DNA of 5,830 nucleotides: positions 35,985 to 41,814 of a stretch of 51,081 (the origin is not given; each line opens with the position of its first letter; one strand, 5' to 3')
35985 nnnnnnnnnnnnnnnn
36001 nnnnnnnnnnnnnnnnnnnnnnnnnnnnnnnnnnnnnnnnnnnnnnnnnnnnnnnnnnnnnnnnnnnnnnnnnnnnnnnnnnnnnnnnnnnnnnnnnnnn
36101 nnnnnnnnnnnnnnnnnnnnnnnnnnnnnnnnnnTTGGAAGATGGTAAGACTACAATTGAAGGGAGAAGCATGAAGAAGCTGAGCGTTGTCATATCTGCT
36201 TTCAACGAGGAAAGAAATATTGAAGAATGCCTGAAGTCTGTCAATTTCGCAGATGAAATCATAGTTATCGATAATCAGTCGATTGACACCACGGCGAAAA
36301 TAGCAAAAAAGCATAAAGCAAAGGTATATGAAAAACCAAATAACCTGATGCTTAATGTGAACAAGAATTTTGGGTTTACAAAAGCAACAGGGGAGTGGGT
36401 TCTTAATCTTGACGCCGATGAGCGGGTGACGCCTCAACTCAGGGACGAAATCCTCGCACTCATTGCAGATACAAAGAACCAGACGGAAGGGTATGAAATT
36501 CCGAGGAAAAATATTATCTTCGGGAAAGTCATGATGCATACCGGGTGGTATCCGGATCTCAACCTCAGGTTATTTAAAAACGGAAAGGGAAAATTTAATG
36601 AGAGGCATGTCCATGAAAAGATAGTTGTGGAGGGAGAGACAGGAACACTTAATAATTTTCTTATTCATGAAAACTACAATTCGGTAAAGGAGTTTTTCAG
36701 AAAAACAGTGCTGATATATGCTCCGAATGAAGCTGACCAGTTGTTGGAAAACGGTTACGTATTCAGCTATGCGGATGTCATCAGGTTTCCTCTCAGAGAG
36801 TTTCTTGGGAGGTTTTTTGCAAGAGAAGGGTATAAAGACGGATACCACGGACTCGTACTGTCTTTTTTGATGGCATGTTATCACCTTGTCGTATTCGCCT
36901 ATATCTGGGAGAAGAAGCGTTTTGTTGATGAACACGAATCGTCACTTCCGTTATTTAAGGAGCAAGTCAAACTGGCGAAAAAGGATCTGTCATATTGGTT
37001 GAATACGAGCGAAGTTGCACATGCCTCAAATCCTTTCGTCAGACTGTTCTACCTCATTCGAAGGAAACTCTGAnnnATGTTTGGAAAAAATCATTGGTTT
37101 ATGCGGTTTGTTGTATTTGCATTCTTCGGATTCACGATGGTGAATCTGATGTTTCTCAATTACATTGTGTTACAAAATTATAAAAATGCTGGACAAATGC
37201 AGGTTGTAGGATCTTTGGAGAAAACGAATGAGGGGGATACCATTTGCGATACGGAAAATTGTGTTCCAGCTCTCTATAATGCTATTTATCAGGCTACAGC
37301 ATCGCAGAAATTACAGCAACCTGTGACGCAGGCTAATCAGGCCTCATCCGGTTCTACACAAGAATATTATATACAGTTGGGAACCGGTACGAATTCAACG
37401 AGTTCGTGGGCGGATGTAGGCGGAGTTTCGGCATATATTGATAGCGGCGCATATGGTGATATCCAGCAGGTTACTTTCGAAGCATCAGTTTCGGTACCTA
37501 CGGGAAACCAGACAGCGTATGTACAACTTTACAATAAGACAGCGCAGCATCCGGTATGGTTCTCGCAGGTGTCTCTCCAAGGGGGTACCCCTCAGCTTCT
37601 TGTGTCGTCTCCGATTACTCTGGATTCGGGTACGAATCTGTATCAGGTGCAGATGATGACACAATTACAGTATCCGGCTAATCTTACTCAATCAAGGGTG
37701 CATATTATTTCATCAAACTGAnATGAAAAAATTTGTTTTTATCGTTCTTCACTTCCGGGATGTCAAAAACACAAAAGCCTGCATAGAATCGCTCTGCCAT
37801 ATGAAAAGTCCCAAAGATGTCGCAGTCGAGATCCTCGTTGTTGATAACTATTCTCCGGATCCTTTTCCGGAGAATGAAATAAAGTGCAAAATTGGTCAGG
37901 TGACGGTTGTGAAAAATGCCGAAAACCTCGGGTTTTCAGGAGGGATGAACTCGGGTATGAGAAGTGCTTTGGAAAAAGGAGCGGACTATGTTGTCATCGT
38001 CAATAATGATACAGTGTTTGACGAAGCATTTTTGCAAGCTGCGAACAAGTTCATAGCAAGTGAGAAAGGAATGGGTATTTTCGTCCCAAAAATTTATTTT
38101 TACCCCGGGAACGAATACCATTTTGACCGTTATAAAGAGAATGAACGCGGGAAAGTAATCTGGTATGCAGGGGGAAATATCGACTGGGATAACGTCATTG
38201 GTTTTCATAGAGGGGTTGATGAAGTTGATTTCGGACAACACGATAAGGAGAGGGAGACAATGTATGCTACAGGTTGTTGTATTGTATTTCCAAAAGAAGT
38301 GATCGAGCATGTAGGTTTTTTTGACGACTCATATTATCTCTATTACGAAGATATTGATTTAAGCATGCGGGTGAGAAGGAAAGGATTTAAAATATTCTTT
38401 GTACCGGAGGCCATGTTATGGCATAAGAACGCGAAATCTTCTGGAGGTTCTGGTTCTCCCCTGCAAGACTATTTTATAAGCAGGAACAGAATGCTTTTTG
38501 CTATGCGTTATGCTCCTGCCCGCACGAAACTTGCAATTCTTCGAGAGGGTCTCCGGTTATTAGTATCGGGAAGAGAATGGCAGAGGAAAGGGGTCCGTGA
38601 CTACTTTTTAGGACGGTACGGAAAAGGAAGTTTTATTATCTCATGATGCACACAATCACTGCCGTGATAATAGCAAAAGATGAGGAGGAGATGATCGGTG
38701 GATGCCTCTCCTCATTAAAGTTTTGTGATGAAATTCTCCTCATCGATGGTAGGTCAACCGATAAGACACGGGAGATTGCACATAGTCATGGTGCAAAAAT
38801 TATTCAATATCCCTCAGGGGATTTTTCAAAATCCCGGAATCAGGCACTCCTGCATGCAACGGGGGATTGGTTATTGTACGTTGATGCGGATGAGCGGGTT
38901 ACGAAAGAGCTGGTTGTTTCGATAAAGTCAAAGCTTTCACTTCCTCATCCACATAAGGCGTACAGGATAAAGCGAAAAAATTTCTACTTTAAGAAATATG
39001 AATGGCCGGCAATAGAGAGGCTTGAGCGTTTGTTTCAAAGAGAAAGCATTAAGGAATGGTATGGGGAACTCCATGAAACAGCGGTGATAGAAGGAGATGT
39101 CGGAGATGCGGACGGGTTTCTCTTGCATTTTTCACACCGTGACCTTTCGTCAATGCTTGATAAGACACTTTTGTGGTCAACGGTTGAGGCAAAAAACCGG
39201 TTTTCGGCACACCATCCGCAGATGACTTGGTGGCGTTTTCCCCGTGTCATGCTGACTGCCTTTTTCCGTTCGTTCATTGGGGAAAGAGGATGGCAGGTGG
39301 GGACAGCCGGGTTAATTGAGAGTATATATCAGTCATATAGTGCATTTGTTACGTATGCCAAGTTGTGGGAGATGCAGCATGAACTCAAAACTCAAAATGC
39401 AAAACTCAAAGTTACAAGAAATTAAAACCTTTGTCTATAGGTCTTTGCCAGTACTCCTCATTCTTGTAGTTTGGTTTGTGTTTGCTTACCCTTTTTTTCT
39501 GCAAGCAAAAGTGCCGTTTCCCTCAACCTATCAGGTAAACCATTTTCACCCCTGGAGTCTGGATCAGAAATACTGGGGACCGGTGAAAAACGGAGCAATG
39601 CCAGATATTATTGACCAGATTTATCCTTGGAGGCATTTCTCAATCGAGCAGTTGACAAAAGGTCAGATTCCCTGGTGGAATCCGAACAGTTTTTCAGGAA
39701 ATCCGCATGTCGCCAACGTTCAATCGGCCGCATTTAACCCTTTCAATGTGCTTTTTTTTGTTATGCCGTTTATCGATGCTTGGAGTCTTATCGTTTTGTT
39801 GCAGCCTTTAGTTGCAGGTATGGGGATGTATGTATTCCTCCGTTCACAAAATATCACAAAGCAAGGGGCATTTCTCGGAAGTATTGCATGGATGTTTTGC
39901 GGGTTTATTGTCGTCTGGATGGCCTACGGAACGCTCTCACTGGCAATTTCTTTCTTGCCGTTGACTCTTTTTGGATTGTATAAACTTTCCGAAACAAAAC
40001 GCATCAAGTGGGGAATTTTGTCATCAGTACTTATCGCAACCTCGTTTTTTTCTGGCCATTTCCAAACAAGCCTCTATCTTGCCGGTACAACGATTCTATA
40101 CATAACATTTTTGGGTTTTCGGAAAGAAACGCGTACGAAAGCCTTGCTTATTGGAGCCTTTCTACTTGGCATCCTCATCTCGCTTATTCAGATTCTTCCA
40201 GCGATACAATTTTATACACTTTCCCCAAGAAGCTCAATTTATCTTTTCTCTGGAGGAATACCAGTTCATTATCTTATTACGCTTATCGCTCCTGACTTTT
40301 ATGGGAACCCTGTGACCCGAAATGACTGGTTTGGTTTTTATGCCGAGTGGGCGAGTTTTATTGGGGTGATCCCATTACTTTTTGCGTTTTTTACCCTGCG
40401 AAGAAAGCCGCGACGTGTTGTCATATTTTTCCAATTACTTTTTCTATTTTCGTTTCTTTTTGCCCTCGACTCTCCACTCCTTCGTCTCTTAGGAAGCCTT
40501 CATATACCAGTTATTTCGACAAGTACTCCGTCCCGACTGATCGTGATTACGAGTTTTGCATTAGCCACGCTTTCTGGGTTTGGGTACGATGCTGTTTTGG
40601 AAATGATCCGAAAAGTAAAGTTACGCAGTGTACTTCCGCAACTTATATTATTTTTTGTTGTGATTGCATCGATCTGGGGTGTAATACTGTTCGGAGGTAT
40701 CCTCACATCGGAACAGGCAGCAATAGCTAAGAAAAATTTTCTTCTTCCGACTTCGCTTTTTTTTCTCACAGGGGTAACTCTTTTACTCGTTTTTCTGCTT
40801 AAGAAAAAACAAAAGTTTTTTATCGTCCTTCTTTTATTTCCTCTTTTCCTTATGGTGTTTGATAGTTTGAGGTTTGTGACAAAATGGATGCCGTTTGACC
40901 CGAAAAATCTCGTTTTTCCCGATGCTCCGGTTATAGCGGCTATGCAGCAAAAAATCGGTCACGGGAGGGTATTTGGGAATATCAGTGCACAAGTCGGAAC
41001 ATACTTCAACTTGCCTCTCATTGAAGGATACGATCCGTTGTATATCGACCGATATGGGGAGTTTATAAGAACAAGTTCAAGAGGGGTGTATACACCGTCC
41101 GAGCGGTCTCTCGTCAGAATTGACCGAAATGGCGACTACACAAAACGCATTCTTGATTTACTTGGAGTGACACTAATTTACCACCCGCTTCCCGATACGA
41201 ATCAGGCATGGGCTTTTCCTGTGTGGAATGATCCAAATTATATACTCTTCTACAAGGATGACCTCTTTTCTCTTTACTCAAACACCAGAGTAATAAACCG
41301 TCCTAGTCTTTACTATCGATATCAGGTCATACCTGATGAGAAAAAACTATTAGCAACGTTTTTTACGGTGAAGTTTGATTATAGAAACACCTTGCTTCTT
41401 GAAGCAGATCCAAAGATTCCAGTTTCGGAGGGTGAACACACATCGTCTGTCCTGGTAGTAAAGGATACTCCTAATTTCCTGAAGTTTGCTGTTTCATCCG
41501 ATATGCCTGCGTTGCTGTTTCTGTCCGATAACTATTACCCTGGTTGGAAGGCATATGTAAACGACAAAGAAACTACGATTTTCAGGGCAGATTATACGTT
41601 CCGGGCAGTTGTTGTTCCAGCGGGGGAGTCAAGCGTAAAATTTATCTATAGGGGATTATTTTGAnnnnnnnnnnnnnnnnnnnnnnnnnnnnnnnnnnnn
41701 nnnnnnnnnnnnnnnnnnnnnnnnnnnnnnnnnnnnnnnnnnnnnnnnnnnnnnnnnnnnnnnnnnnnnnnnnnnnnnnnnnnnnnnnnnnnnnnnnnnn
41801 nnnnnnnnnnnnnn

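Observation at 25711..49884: Repeated two-gene modules: cytoplasmic GT immediately coupled to an extracytoplasmic GT-C/YfhO partner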

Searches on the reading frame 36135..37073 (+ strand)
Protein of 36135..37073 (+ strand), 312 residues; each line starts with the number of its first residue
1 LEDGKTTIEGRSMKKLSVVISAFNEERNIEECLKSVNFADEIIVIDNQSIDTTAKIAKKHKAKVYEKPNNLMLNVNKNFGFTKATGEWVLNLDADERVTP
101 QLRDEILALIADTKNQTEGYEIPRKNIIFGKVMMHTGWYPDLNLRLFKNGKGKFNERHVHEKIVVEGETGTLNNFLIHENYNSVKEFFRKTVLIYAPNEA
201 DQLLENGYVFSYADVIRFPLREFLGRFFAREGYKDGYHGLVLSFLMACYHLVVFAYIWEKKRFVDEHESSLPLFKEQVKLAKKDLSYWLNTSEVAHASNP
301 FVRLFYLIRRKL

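Call 3: search_protein_families(library=pfam, proteins=[window:36135-37073:+], max_evalue=0.01)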
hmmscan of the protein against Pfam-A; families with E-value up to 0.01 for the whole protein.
window:36135-37073:+ (312 aa): 3 families
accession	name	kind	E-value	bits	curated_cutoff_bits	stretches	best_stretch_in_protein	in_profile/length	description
PF00535.33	Glycos_transf_2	-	3e-23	83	23.3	1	17-146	1-141/168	Glycosyl transferase family 2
PF10111.15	Glyco_tranf_2_2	-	2.2e-05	24.5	27.3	1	17-115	1-111/276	Glycosyltransferase like family 2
PF13704.12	Glyco_tranf_2_4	-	0.00061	20.7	27.5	1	24-96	2-82/98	Glycosyl transferase family 2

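Call 13: search_protein_families(library=ncbifam, proteins=[window:36135-37073:+], max_evalue=0.001)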
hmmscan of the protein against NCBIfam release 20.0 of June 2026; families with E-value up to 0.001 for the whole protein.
window:36135-37073:+ (312 aa): 14 families
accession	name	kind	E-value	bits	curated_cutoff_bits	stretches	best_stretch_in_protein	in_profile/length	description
TIGR04283.1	glyco_like_mftF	equivalog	1e-13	51.4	182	1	16-122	1-109/221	TIGR04283 family arsenosugar biosynthesis glycosyltransferase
NF007482.0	PRK10073.1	equivalog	2.5e-11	43.2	423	1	12-110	4-110/334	glycosyltransferase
TIGR04195.1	S_glycosyl_SunS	equivalog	7.3e-09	35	350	1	17-97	60-143/421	SunS family peptide S-glycosyltransferase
NF010496.0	PRK13915.1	equivalog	2.9e-08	33.1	262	1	11-70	28-94/307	glucosyl-3-phosphoglycerate synthase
NF050050.1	ProtGlycPglI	equivalog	1.2e-07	31.4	500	1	13-112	1-107/306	GalNAc(5)-diNAcBac-PP-undecaprenol beta-1,3-glucosyltransferase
TIGR03937.1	PgaC_IcaA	equivalog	1.4e-06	27.5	422.3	1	6-99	37-139/407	poly-beta-1,6-N-acetyl-D-glucosamine synthase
NF045692.1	OglycostaseCruG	equivalog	3.6e-06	26.2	600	1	11-109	38-151/386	2'-O-glycosyltransferase CruG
TIGR03965.1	mycofact_glyco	equivalog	8.8e-06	24.8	280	1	11-114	71-183/467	mycofactocin biosynthesis glycosyltransferase MftF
NF047683.1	TeichurnBiosyTuaG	equivalog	1.8e-05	24.5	400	1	14-111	6-112/252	teichuronic acid biosynthesis protein TuaG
TIGR04182.1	glyco_TIGR04182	equivalog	2e-05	24.1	325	1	17-111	3-98/293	S-layer glycoprotein N-glycosyltransferase AglJ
NF007986.1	PRK10714.1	equivalog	2.8e-05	23.3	529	1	12-114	4-116/316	undecaprenyl-phosphate 4-deoxy-4-formamido-L-arabinose transferase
NF038302.1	EPS_HpsE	equivalog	5.6e-05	22.3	300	1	16-81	3-74/307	hormogonium polysaccharide biosynthesis glycosyltransferase HpsE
NF058614.1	PPMAGASynPpgS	equivalog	0.00014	21.4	370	1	18-72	4-59/226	polyprenyl-phospho-N-acetylgalactosaminyl synthase PpgS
TIGR03469.1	HpnB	hypoth_equivalog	0.00021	20.5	379.25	1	10-73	40-107/386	hopene-associated glycosyltransferase HpnB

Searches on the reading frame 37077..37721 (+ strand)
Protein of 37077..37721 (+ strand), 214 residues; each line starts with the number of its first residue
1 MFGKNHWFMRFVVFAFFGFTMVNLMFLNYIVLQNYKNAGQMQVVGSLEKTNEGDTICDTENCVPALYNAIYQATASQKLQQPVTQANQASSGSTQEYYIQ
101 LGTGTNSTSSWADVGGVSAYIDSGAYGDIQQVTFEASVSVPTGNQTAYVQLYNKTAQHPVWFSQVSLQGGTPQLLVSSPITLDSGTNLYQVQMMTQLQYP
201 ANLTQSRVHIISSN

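Call 3: search_protein_families(library=pfam, proteins=[window:37077-37721:+], max_evalue=0.01)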
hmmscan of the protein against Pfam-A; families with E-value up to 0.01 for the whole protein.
window:37077-37721:+ (214 aa): 0 families

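Call 13: search_protein_families(library=ncbifam, proteins=[window:37077-37721:+], max_evalue=0.001)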
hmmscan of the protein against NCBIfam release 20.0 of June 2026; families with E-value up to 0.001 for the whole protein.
window:37077-37721:+ (214 aa): 0 families

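Call 28: search_protein_families(library=pfam, proteins=[window:37077-37721:+], max_evalue=5)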
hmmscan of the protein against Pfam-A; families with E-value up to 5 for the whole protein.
window:37077-37721:+ (214 aa): 0 families

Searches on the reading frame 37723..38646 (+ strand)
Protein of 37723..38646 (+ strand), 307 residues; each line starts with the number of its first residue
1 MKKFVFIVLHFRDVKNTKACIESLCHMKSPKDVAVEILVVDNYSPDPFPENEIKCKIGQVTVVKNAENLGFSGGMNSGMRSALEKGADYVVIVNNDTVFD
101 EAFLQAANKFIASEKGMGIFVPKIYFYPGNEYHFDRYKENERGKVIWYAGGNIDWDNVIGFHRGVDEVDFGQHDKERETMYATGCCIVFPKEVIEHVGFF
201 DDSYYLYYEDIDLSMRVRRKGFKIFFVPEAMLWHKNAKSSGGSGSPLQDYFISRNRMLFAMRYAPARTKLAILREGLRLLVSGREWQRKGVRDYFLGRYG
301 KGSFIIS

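Call 4: search_protein_families(library=pfam, proteins=[window:37723-38646:+], max_evalue=0.01)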
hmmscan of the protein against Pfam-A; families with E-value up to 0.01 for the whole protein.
window:37723-38646:+ (307 aa): 5 families
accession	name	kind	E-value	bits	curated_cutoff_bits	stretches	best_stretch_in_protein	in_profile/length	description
PF00535.33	Glycos_transf_2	-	4e-14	53.3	23.3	1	7-196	4-166/168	Glycosyl transferase family 2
PF13641.12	Glyco_tranf_2_3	-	1.4e-12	48.5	27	1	59-240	59-217/230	Glycosyltransferase like family 2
PF13632.12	Glyco_trans_2_3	-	5.7e-10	39.8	27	1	182-256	72-138/198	Glycosyl transferase family group 2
PF13712.12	Glyco_tranf_2_5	-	0.0045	17.2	27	0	10-43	5-38/210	Glycosyltransferase like family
PF10111.15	Glyco_tranf_2_2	-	0.0057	16.6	27.3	0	8-113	3-108/276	Glycosyltransferase like family 2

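Call 13: search_protein_families(library=ncbifam, proteins=[window:37723-38646:+], max_evalue=0.001)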
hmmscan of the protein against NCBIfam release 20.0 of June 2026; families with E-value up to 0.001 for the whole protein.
window:37723-38646:+ (307 aa): 8 families
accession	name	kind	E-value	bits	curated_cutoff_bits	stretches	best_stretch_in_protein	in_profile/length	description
TIGR01556.1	rhamnosyltran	subfamily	3.6e-22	78.9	200.55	2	31-122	18-110/281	rhamnosyltransferase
TIGR03965.1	mycofact_glyco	equivalog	5e-12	45.4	280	2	10-106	81-174/467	mycofactocin biosynthesis glycosyltransferase MftF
TIGR03937.1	PgaC_IcaA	equivalog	7.5e-11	41.6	422.3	1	183-233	201-249/407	poly-beta-1,6-N-acetyl-D-glucosamine synthase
NF041875.1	EPS_EpsD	equivalog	1.3e-10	41.3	370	1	166-240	141-212/325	exopolysaccharide biosynthesis glycosyltransferase EpsD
TIGR04283.1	glyco_like_mftF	equivalog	5.6e-08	32.6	182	0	22-120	16-107/221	TIGR04283 family arsenosugar biosynthesis glycosyltransferase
NF050113.1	gal_furan_GlfT1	equivalog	3.5e-07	29.8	330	1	19-101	13-94/290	galactofuranosyltransferase GlfT1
NF038299.1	EPS_HpsN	equivalog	1.1e-06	27.8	425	1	86-241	81-227/317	hormogonium polysaccharide biosynthesis glycosyltransferase HpsN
NF038302.1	EPS_HpsE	equivalog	0.00095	18.2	300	0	15-124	14-124/307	hormogonium polysaccharide biosynthesis glycosyltransferase HpsE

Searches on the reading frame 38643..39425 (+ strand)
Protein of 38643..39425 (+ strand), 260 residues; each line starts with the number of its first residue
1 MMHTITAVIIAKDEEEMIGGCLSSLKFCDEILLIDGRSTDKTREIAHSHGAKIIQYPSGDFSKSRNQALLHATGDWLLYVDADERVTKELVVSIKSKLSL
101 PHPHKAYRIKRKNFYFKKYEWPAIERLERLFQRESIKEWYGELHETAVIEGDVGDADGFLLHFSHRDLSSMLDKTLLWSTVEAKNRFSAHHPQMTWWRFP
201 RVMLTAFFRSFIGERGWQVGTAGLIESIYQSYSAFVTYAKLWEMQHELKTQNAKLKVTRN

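Call 4: search_protein_families(library=pfam, proteins=[window:38643-39425:+], max_evalue=0.01)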
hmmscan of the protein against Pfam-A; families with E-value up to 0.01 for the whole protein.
window:38643-39425:+ (260 aa): 3 families
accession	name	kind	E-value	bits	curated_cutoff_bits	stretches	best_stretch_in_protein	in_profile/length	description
PF00535.33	Glycos_transf_2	-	7.3e-16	59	23.3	1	7-91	2-96/168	Glycosyl transferase family 2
PF13704.12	Glyco_tranf_2_4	-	7.1e-07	30.1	27.5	1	27-86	17-84/98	Glycosyl transferase family 2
PF23205.1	DUF7063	-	0.0059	17.2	27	0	59-117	8-64/85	Domain of unknown function (DUF7063)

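Call 13: search_protein_families(library=ncbifam, proteins=[window:38643-39425:+], max_evalue=0.001)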
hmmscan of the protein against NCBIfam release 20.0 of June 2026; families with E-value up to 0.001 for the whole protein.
window:38643-39425:+ (260 aa): 7 families
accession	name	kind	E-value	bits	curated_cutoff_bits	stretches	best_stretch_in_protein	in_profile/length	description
TIGR04195.1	S_glycosyl_SunS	equivalog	3.8e-11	42.5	350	1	3-89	57-146/421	SunS family peptide S-glycosyltransferase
TIGR04283.1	glyco_like_mftF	equivalog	5.7e-11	42.4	182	1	8-117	4-119/221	TIGR04283 family arsenosugar biosynthesis glycosyltransferase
NF010496.0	PRK13915.1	equivalog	1.9e-08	33.7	262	1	3-89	31-132/307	glucosyl-3-phosphoglycerate synthase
TIGR04182.1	glyco_TIGR04182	equivalog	3.5e-08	33.2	325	1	6-85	3-84/293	S-layer glycoprotein N-glycosyltransferase AglJ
NF007482.0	PRK10073.1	equivalog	7.4e-06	25.2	423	1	29-90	36-102/334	glycosyltransferase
NF041391.1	DPhHxTase_Halo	equivalog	0.00019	20.5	375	1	29-86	25-81/213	dolichyl-phosphate hexose transferase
TIGR03965.1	mycofact_glyco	equivalog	0.00062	18.7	280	1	3-89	74-170/467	mycofactocin biosynthesis glycosyltransferase MftF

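Call 17: search_solved_structures(query=window:38643-39425:+, max_evalue=0.01)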
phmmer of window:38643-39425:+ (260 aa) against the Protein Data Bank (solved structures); distinct sequences matched with E-value up to 0.01: 8.
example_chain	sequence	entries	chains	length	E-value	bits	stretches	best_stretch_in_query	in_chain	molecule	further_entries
22ao_A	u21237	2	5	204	9e-18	67.8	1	4-146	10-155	GmaR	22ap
7msp_A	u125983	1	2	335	4.6e-09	39.3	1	4-145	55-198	SPbeta prophage-derived glycosyltransferase SunS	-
7msn_A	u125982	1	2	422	6.7e-09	38.8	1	4-145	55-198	SPbeta prophage-derived glycosyltransferase SunS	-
7msk_A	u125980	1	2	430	5.7e-08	35.7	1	4-84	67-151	Glyco_trans_2-like domain-containing protein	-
6p61_A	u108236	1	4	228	2.1e-05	27.3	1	4-97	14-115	Glycosyltransferase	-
5tze_C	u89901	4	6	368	0.00037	23.2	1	29-94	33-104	Glycosyl transferase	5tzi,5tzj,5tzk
5tz8_A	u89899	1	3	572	0.00069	22.3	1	29-94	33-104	Glycosyl transferase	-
3f1y_A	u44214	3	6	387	0.0041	19.8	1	4-87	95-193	Mannosyl-3-phosphoglycerate synthase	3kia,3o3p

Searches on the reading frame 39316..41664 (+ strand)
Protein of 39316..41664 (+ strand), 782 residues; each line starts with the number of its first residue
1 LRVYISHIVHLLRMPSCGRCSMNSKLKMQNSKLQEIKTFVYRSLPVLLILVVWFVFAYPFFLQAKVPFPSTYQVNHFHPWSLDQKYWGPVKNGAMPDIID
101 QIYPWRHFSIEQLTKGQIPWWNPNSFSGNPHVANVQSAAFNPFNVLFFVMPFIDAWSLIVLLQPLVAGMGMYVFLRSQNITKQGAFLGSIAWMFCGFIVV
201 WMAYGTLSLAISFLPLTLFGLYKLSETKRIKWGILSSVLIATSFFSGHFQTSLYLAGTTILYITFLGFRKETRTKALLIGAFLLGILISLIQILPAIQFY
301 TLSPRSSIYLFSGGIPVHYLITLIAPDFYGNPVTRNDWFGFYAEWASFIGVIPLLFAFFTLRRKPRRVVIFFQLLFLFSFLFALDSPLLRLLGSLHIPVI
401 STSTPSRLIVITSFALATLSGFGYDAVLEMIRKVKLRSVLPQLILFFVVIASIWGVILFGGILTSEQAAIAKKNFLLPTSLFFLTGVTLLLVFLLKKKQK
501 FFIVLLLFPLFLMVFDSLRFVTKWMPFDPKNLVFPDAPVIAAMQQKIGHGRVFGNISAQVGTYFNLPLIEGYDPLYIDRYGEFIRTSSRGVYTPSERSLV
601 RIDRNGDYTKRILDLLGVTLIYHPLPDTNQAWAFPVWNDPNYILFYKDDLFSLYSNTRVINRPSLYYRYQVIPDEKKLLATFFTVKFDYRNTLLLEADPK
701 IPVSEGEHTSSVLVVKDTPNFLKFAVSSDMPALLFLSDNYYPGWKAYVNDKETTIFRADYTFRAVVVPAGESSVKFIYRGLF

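Call 4: search_protein_families(library=pfam, proteins=[window:39316-41664:+], max_evalue=0.01)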
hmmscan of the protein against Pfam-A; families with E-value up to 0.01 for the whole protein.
window:39316-41664:+ (782 aa): 1 family
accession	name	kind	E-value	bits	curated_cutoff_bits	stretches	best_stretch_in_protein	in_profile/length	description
PF09586.16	YfhO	-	2.5e-22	79.5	28.5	2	140-515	76-439/835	Bacterial membrane protein YfhO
